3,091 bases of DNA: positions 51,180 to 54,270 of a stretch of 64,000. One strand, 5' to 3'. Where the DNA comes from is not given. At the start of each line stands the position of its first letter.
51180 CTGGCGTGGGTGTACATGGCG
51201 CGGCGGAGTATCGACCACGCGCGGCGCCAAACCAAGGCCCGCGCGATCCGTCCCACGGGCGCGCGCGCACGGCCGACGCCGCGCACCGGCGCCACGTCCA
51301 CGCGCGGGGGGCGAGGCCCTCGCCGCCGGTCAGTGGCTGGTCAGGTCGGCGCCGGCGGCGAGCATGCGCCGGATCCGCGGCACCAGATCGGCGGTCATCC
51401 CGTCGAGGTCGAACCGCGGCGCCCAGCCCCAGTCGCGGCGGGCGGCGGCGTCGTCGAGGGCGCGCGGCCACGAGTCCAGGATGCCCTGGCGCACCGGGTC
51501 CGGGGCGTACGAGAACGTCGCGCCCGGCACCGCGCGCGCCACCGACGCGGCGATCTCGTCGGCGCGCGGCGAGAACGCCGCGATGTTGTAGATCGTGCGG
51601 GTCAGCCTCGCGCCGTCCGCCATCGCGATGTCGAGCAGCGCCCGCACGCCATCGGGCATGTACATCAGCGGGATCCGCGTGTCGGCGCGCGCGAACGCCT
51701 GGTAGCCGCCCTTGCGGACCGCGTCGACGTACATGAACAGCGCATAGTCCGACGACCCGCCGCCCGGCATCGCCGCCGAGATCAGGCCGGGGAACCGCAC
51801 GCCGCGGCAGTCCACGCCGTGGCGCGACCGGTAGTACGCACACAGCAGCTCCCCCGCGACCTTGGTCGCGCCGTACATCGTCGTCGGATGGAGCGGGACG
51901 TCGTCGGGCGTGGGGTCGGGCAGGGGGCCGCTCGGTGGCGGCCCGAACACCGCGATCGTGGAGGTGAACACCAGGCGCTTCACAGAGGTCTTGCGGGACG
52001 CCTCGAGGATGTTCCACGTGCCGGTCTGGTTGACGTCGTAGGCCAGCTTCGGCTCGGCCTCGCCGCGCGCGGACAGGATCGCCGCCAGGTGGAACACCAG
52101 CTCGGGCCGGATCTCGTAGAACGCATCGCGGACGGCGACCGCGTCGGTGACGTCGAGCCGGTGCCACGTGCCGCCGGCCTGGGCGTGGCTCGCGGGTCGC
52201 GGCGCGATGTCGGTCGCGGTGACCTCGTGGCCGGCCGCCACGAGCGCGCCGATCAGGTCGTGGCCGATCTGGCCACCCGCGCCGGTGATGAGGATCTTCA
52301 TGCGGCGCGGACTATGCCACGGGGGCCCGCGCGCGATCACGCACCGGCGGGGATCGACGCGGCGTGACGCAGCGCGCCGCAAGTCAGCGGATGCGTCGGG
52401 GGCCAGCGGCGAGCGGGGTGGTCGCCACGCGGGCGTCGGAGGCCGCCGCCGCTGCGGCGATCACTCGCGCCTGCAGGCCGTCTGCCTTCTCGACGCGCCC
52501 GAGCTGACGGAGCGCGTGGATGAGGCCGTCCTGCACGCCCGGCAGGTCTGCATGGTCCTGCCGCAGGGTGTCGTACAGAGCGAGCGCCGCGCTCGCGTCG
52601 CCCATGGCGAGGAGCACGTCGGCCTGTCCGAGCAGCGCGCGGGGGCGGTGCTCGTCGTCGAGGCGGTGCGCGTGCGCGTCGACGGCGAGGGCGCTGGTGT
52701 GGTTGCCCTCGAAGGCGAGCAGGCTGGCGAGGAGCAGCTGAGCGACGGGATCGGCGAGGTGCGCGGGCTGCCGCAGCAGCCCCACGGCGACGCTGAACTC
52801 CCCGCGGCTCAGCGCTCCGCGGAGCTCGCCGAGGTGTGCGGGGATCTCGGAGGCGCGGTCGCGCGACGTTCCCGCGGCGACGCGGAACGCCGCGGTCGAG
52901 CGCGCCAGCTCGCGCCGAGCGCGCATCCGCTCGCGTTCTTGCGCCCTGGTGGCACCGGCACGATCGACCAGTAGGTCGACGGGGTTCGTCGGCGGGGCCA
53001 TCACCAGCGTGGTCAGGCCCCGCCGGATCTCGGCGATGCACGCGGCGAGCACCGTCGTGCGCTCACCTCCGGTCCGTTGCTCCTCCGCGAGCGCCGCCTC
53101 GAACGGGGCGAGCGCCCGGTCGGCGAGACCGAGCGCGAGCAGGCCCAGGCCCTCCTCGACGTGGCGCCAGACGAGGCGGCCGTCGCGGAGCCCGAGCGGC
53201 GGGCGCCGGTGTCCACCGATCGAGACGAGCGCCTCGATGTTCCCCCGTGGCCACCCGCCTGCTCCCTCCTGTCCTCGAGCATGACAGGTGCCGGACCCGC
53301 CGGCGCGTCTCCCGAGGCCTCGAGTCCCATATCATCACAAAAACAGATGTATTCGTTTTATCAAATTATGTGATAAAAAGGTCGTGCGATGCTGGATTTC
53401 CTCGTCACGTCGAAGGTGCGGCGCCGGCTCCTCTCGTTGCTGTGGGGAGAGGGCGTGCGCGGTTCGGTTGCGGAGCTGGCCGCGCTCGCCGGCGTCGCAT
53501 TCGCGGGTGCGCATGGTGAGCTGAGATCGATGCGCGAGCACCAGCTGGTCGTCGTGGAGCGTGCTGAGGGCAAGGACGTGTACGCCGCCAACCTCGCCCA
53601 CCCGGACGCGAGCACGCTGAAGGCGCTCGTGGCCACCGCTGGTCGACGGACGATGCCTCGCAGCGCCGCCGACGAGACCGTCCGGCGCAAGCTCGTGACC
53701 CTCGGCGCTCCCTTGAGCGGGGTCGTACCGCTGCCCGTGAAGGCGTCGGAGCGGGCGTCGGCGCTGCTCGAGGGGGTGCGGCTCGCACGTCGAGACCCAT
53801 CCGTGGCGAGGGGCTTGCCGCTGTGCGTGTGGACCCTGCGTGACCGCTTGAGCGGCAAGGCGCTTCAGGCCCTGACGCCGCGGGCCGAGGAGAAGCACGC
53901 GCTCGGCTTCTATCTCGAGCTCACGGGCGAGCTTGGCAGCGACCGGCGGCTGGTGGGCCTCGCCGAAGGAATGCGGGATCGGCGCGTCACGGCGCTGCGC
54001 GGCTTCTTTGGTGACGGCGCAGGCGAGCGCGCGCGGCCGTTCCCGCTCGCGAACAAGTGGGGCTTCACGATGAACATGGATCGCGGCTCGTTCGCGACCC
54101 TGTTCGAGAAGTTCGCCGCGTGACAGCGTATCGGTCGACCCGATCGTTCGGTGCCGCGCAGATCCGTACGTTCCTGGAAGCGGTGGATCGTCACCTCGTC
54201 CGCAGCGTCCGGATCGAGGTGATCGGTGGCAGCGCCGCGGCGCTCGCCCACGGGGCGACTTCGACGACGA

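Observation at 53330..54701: An AbiEi/AbiEii-like (wHTH + nucleotidyltransferase) two-gene module behind an AT-rich palindromic operator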

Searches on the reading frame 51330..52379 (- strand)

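Call 76: search_protein_families(library=pfam, proteins=[window:51330-52379:-], max_evalue=0.001)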
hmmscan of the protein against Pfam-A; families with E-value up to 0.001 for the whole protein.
window:51330-52379:- (349 aa): 7 families
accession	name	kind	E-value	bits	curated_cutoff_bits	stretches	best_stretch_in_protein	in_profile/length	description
PF01370.27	Epimerase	-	5.7e-37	127.9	20.9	1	29-267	1-240/240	NAD dependent epimerase/dehydratase family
PF16363.11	GDP_Man_Dehyd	-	4.4e-25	89.3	27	1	30-191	1-175/332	GDP-mannose 4,6 dehydratase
PF04321.23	RmlD_sub_bind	-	4.5e-22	78.9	27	1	27-184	1-140/287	RmlD substrate binding domain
PF01073.25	3Beta_HSD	-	1e-17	64.6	22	1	30-147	1-122/280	3-beta hydroxysteroid dehydrogenase/isomerase family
PF02719.21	Polysacc_synt_2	-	1.8e-10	40.9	20.2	1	29-141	1-128/293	Polysaccharide biosynthesis protein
PF13460.12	NAD_binding_10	-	1.7e-09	38.2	27.2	1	33-147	1-104/184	NAD(P)H-binding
PF07993.18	NAD_binding_4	-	3.8e-08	33.2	20.1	1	93-230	90-239/258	Male sterility protein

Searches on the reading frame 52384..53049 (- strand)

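Call 76: search_protein_families(library=pfam, proteins=[window:52384-53049:-], max_evalue=0.001)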
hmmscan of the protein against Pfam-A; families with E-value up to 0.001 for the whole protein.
window:52384-53049:- (221 aa): 1 family
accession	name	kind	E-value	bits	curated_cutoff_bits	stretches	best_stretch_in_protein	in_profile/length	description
PF14559.12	TPR_19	-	0.00098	19.8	25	0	115-168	5-57/68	Tetratricopeptide repeat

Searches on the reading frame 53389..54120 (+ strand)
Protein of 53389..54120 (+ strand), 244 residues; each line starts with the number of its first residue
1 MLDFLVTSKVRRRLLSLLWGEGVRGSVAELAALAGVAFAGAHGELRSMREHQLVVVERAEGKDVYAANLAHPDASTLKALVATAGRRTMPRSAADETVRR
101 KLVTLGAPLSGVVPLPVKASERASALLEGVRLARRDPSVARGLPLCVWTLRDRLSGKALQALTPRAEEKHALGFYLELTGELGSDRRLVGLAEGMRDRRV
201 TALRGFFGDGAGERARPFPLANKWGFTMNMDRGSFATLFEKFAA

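Call 3: search_protein_families(library=pfam, proteins=[window:53389-54120:+], max_evalue=1)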
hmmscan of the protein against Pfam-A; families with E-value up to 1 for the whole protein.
window:53389-54120:+ (244 aa): 1 family
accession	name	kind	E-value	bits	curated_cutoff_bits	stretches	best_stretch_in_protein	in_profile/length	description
PF12840.13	HTH_20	-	0.047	14.1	27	1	8-57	3-51/51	Helix-turn-helix domain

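Call 4: search_protein_families(library=padloc, proteins=[window:53389-54120:+], max_evalue=1)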
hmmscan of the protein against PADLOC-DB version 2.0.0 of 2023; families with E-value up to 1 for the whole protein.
window:53389-54120:+ (244 aa): 3 families
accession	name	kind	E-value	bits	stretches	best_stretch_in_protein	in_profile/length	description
PDLC04368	PDC-M05A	-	3.8e-06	24.9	1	7-82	11-87/201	-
PDLC04370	PDC-M05A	-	0.0059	14.5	1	5-75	11-81/194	-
PDLC01438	Csa3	-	0.011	13.8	1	8-90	147-222/305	"CAS-I,CAS-II,CAS-III,CAS-IV,CAS-V,CAS-VI; associated_signaling"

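Call 5: search_protein_families(library=ncbifam, proteins=[window:53389-54120:+], max_evalue=1)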
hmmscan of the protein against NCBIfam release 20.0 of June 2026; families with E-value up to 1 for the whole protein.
window:53389-54120:+ (244 aa): 1 family
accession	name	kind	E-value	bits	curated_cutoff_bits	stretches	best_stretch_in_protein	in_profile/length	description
NF033788.1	HTH_metalloreg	subfamily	0.026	14.3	55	1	9-65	11-65/77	metalloregulator ArsR/SmtB family transcription factor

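Call 11: find_homologous_proteins(query=window:53389-54120:+)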
Query window:53389-54120:+ (244 aa): 111 proteins with E <= 0.001 among 8000 candidates.
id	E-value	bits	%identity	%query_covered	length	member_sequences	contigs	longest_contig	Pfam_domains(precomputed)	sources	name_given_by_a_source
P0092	2.9e-144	497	96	100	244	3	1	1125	-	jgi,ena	-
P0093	5.5e-128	444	85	100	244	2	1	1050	-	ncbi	-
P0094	4.1e-94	333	67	100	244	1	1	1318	-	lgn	-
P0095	5.3e-94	332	67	100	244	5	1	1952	-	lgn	-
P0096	1.7e-92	328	65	100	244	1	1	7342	-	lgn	-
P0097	2.0e-91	324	65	100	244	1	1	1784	-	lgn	-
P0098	2.4e-90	321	65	100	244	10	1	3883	-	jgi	jgi:hypothetical protein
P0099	3.1e-90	320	65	100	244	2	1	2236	-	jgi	jgi:hypothetical protein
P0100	4.5e-90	320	65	100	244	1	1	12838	-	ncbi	-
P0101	5.3e-90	319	64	99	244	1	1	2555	-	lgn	-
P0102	5.3e-90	319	65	99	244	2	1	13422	-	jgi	jgi:hypothetical protein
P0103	1.1e-89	318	64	99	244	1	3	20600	-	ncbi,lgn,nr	ncbi:MAG: winged helix-turn-helix transcriptional regulator [Deltaproteobacteria bacterium]|nr:winge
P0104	1.8e-89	318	65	100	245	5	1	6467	-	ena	-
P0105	2.6e-89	317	64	99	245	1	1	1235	-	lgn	-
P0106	5.4e-89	316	64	100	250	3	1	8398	-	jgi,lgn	jgi:hypothetical protein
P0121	6.4e-82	293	59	100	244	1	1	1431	PF25212.3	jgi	-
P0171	1.1e-60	223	54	100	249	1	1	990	PF12840.14,PF25212.3,PF25213.2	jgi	jgi:DNA-binding MarR family transcriptional regulator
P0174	5.5e-60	221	51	100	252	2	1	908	PF12840.14,PF25212.3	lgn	-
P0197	1.7e-38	151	41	100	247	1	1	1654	PF09339.17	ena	-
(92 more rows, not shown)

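Call 14: search_protein_families(library=pfam, proteins=[P0171, P0174, P0121, P0197], max_evalue=0.1)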
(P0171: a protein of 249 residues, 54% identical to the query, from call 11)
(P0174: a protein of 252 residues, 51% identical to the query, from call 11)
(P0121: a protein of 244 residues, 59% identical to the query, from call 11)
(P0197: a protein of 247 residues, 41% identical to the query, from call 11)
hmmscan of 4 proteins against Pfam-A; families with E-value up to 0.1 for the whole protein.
P0171 (249 aa): 13 families
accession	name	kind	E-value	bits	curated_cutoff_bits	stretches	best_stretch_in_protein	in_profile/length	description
PF12840.13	HTH_20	-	7.1e-06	26.3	27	1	9-57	4-51/51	Helix-turn-helix domain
PF25212.1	HVO_A0114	-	1.8e-05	24.8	27.6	1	8-63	21-75/84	HVO_A0114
PF25213.1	HVO_A0261_N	-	2.3e-05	24.6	35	1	3-57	5-57/86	HVO_A0261 N-terminal domain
PF09339.16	HTH_IclR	-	3.6e-05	23.9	22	1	13-56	7-50/52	IclR helix-turn-helix domain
PF24033.1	DUF7342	-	0.0014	19.1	31.6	1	26-103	19-96/150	Family of unknown function (DUF7342)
PF13545.12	HTH_Crp_2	-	0.0032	17.9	27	1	20-68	18-63/70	Crp-like helix-turn-helix domain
PF13404.12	HTH_AsnC-type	-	0.016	15.5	27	1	12-48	6-41/42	AsnC-type helix-turn-helix domain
PF13412.12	HTH_24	-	0.044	13.8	21.9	1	9-55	3-48/48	Winged helix-turn-helix DNA-binding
PF20024.5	DUF6432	-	0.051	14.3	29.6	0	148-168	7-27/97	Family of unknown function (DUF6432)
PF01978.25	TrmB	-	0.051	13.9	25.6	0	16-65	16-62/68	Sugar-specific transcriptional regulator TrmB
PF12802.13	MarR_2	-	0.058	14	27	0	26-60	22-56/61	MarR family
PF01047.28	MarR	-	0.07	13.5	24.6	0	13-59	7-52/59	MarR family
PF01022.26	HTH_5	-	0.078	13.3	22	0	9-55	2-46/47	Bacterial regulatory protein, arsR family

P0174 (252 aa): 10 families
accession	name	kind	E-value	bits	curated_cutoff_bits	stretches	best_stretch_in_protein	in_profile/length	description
PF25212.1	HVO_A0114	-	1e-06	28.9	27.6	1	6-63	19-75/84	HVO_A0114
PF12840.13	HTH_20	-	5e-06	26.8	27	1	8-57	3-51/51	Helix-turn-helix domain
PF03965.22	Penicillinase_R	-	0.00023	21.9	22.6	1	9-72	3-69/115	Penicillinase repressor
PF09339.16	HTH_IclR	-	0.00025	21.2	22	1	14-56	8-50/52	IclR helix-turn-helix domain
PF25213.1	HVO_A0261_N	-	0.00051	20.3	35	1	2-57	4-57/86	HVO_A0261 N-terminal domain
PF13545.12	HTH_Crp_2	-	0.0019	18.5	27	1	27-66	25-61/70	Crp-like helix-turn-helix domain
PF24033.1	DUF7342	-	0.0044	17.4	31.6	1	26-82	19-75/150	Family of unknown function (DUF7342)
PF01022.26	HTH_5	-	0.026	14.8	22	1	10-55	3-46/47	Bacterial regulatory protein, arsR family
PF13404.12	HTH_AsnC-type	-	0.073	13.3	27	0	13-48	7-41/42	AsnC-type helix-turn-helix domain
PF01978.25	TrmB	-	0.078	13.3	25.6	0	26-67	24-64/68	Sugar-specific transcriptional regulator TrmB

P0121 (244 aa): 2 families
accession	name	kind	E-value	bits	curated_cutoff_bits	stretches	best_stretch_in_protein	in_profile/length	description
PF25212.1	HVO_A0114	-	4.4e-05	23.6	27.6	1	7-63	20-75/84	HVO_A0114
PF12840.13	HTH_20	-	0.0043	17.4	27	1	8-56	3-50/51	Helix-turn-helix domain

P0197 (247 aa): 5 families
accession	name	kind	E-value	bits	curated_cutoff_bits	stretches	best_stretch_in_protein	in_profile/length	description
PF09339.16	HTH_IclR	-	2.3e-06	27.7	22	1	13-57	7-51/52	IclR helix-turn-helix domain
PF12840.13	HTH_20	-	1.4e-05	25.4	27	1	9-54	4-48/51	Helix-turn-helix domain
PF25212.1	HVO_A0114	-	0.00067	19.8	27.6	1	11-62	24-74/84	HVO_A0114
PF08940.17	DUF1918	-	0.027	14.5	24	1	154-191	7-44/58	Domain of unknown function (DUF1918)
PF25213.1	HVO_A0261_N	-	0.033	14.5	35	1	3-60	5-60/86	HVO_A0261 N-terminal domain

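Call 25: predict_structure(alignment_id=A1)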
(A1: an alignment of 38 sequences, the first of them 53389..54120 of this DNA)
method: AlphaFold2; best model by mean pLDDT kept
length: 244 residues; sequences in the alignment: 38
mean_pLDDT: 90.5   pTM: 0.66
mean pLDDT of the five models: 90.5, 88.5, 88.5, 88.1, 86.9
residues with pLDDT >= 90: 180; 70-90: 49; 50-70: 13; < 50: 2
segments of 3 or more residues with pLDDT < 50: none
pLDDT, mean of each block of 10 residues (from residue 1): 78 92 94 87 97 95 96 91 63 91 96 94 96 93 97 93 92 98 97 91 79 76 92 93 91
secondary structure, 60 per line:
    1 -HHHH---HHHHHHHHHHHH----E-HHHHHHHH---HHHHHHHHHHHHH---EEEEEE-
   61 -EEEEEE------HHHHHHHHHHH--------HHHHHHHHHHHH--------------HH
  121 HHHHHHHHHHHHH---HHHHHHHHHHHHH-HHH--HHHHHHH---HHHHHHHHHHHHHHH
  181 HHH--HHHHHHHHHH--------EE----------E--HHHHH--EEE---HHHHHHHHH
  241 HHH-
elements in order: H2-5 H9-20 H27-34 H38-50 E54-59 E62-67 H74-84 H93-104 H119-133 H137-149 H156-162 H166-183 H186-195 H219-223 E226-228 H232-243

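Call 73: fold_search(model_id=the predicted structure, library=pdb)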
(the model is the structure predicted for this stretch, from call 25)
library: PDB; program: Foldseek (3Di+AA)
matches with E <= 10: 1152; with E <= 0.001: 0
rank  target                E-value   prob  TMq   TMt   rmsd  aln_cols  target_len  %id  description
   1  3cuo_D                8.4e-03  1.00  0.29  0.70   2.6        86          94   21  Crystal structure of the predicted DNA-binding transcriptional regulator from E. coli (released 2008-06-17)
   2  5yhx_N                2.1e-02  1.00  0.30  0.47   4.4       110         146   17  Structure of Lactococcus lactis ZitR, wild type (released 2017-12-06)
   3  5yi0_A                2.3e-02  1.00  0.28  0.45   5.5       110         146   16  Structure of Lactococcus lactis ZitR, C30AH42A mutant (released 2017-12-06)
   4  7kym_B                2.3e-02  1.00  0.29  0.45   5.1       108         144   21  Crystal structure of the MarR family transcriptional regulator from Bradyrhizobium japonicum (released 2021-12-15)
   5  7el3_B                2.5e-02  1.00  0.31  0.50   5.0       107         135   16  Crystal structure of HpaR-DNA complex from Acinetobacter baumannii (released 2022-01-19)
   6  6uvu_A                3.0e-02  1.00  0.28  0.55   4.2        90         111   18  Crystal structure of the AntR antimony-specific transcriptional repressor (released 2020-11-04)
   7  5jls                  3.0e-02  1.00  0.27  0.44   7.1       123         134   19  Crystal Structure of Adhesin competence repressor (AdcR) from Streptococcus pyogenes (C-terminally His tagged) (released 2017-05-03)
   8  6lg2_B                3.0e-02  0.96  0.27  0.34  17.8       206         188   13  VanR bound to Vanillate (released 2020-02-12)
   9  3cuo_C                3.1e-02  1.00  0.28  0.66   2.6        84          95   23  Crystal structure of the predicted DNA-binding transcriptional regulator from E. coli (released 2008-06-17)
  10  4rs8_A                3.1e-02  1.00  0.28  0.74   3.0        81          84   12  Apo structure of novel pNOB8 plasmid centromere binding protein (released 2015-09-16)
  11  5yhx_A                3.3e-02  1.00  0.25  0.41   6.3       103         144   16  Structure of Lactococcus lactis ZitR, wild type (released 2017-12-06)
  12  5yi3_E                3.5e-02  1.00  0.29  0.45   5.0       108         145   15  Structure of Lactococcus lactis ZitR, C30S mutant in complex with DNA (released 2017-12-06)
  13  1smt_A                3.6e-02  1.00  0.27  0.61   2.6        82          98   27  SMTB REPRESSOR FROM SYNECHOCOCCUS PCC7942 (released 1997-12-03)
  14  7el2_B                3.6e-02  1.00  0.30  0.52   5.1       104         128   16  Crystal structure of apo-HpaR from Acinetobacter baumannii (released 2022-01-19)
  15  5yhx_M                3.8e-02  1.00  0.29  0.45   4.5       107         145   17  Structure of Lactococcus lactis ZitR, wild type (released 2017-12-06)
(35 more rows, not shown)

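Call 83: search_protein_families(library=phrogs, proteins=[window:53389-54120:+], max_evalue=0.01)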
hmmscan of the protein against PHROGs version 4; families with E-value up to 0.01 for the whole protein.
window:53389-54120:+ (244 aa): 0 families
